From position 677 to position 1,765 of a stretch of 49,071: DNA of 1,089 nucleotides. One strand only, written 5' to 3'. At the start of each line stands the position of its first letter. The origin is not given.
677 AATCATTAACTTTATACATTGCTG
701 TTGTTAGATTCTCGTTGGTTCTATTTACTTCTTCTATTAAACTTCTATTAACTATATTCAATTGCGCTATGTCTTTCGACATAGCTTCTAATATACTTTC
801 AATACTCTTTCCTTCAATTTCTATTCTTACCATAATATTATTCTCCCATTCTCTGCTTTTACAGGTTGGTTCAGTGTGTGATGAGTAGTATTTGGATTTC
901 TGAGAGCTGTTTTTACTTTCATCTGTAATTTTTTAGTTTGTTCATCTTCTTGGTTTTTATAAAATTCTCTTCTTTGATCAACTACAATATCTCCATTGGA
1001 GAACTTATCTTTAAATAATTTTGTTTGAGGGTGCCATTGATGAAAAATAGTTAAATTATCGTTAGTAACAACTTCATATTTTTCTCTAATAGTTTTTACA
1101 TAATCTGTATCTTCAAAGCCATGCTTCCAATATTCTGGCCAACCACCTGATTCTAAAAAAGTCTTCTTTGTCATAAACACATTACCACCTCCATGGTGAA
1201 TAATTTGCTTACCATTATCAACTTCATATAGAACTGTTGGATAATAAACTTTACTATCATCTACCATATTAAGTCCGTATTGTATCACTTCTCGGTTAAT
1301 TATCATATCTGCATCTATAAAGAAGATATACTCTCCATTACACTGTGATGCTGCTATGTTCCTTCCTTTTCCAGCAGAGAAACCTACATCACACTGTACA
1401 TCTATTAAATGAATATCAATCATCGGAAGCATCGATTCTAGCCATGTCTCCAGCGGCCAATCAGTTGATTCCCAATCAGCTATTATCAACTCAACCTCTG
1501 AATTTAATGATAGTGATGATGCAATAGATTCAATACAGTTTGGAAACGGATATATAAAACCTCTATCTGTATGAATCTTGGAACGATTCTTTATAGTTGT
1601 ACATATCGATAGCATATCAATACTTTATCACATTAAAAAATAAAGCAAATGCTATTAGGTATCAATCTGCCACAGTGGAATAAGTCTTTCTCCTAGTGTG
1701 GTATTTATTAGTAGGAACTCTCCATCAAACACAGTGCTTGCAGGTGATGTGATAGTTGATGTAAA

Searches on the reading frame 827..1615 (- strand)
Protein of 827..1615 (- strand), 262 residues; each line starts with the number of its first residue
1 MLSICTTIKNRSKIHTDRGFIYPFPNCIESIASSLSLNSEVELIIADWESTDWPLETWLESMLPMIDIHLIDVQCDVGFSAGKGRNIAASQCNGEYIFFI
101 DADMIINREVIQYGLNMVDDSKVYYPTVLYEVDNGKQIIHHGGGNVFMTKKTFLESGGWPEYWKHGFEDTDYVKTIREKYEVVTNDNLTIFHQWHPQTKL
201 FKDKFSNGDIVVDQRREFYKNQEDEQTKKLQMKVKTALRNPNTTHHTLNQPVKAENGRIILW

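Call 7: search_protein_families(library=phrogs, proteins=[window:827-1615:-])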
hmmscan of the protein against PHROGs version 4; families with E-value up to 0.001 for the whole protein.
window:827-1615:- (262 aa): 1 family
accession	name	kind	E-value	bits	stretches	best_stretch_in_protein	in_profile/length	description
phrog_26327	-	unknown function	6.6e-09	36.4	1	136-230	170-264/331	-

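Call 30: find_encoding_contigs(protein=window:827-1615:-, flank=10000, max_places=4)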
Protein window:827-1615:- (262 aa): 14 contigs read that carry it; 4 places shown.
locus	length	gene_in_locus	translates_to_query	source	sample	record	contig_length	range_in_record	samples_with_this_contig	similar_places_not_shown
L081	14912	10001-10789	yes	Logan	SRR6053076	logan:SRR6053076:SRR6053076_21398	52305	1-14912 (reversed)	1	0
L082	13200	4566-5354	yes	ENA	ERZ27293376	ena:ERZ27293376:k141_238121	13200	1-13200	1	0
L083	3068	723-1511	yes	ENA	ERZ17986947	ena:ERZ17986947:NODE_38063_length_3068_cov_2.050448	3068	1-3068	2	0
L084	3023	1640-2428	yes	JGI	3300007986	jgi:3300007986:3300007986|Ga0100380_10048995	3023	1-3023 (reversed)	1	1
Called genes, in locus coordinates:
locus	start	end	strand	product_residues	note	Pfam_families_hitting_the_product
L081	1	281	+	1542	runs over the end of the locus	PF01436:NHL (faint)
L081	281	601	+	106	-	-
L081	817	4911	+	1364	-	-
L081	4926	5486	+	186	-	PF13306:LRR_5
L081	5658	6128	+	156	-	-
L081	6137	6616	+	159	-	PF00190:Cupin_1 (weak), PF16867:DMSP_lyase (weak), PF02311:AraC_binding (weak), PF07883:Cupin_2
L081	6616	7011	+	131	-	-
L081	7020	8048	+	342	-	PF00082:Peptidase_S8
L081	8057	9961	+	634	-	-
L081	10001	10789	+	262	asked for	PF00535:Glycos_transf_2, PF10111:Glyco_tranf_2_2 (weak), PF13896:Glyco_transf_49 (faint)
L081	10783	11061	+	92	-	-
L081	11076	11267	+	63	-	-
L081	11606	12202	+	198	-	-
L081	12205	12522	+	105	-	-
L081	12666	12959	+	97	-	-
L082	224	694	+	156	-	-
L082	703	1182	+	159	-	PF00190:Cupin_1 (weak), PF16867:DMSP_lyase (weak), PF02311:AraC_binding (weak), PF07883:Cupin_2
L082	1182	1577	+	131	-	-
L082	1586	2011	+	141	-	PF00082:Peptidase_S8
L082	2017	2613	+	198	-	PF00082:Peptidase_S8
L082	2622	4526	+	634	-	-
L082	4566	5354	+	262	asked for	PF00535:Glycos_transf_2, PF10111:Glyco_tranf_2_2 (weak), PF13896:Glyco_transf_49 (faint)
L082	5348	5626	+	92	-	-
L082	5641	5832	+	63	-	-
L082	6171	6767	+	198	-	-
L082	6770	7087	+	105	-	-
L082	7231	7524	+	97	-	-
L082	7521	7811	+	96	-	-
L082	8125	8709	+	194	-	PF13392:HNH_3 (faint)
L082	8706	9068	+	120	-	-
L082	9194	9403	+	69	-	-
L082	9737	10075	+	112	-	-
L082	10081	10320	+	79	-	-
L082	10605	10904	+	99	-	-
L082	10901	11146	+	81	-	PF01165:Ribosomal_S21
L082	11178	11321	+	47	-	-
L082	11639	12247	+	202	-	-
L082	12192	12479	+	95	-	-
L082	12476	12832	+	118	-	PF20274:cREC_REC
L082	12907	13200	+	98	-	?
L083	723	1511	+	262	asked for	PF00535:Glycos_transf_2, PF10111:Glyco_tranf_2_2 (weak), PF13896:Glyco_transf_49 (faint)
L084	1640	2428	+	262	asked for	PF00535:Glycos_transf_2, PF10111:Glyco_tranf_2_2 (weak), PF13896:Glyco_transf_49 (faint)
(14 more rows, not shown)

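Call 61: search_protein_families(library=phrogs, proteins=[L082:6171-6767:+, L082:6770-7087:+, L082:7231-7524:+, L082:7521-7811:+, L082:8125-8709:+, L082:8706-9068:+, L082:9737-10075:+, L082:10605-10904:+, L082:11639-12247:+, L082:12476-12832:+], max_evalue=0.01)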
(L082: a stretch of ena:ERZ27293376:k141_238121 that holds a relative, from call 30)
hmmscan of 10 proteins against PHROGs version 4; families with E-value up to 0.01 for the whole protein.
L082:6171-6767:+ (198 aa): 0 families

L082:6770-7087:+ (105 aa): 0 families

L082:7231-7524:+ (97 aa): 0 families

L082:7521-7811:+ (96 aa): 0 families

L082:8125-8709:+ (194 aa): 10 families
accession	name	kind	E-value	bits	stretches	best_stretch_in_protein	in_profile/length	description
phrog_10822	-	DNA, RNA and nucleotide metabolism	7.7e-27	95.5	1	54-156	55-164/245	HNH endonuclease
phrog_14736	-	DNA, RNA and nucleotide metabolism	9e-24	85.2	1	90-189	29-130/202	HNH endonuclease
phrog_333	-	DNA, RNA and nucleotide metabolism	4.7e-05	24.6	1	82-152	22-90/138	HNH endonuclease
phrog_589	-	DNA, RNA and nucleotide metabolism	0.00029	21.7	1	92-156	90-155/179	HNH endonuclease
phrog_2323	-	DNA, RNA and nucleotide metabolism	0.00036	21.5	1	87-150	28-95/113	HNH endonuclease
phrog_959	-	DNA, RNA and nucleotide metabolism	0.0007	20.4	1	112-147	78-113/138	HNH endonuclease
phrog_1571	-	DNA, RNA and nucleotide metabolism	0.001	19.9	1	85-138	37-92/128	HNH endonuclease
phrog_99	-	DNA, RNA and nucleotide metabolism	0.0015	19.3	1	112-131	177-196/383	HNH endonuclease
phrog_5956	-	DNA, RNA and nucleotide metabolism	0.0031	18.2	1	74-146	38-114/138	HNH endonuclease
phrog_4578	-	DNA, RNA and nucleotide metabolism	0.0055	17.6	1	111-143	30-62/130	HNH endonuclease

L082:8706-9068:+ (120 aa): 0 families

L082:9737-10075:+ (112 aa): 0 families

L082:10605-10904:+ (99 aa): 0 families

L082:11639-12247:+ (202 aa): 1 family
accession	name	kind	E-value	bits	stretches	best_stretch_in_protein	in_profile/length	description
phrog_547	-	other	2.7e-48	165.2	1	5-182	28-215/245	phosphoesterase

L082:12476-12832:+ (118 aa): 1 family
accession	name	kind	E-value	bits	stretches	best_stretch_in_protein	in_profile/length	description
phrog_1479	-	unknown function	2.1e-16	61.3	1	4-105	8-104/124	-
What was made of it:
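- Tried and rejected: PHROG scans of the 8 kb beyond the tRNA found an HNH endonuclease and a phosphoesterase only (call 61).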
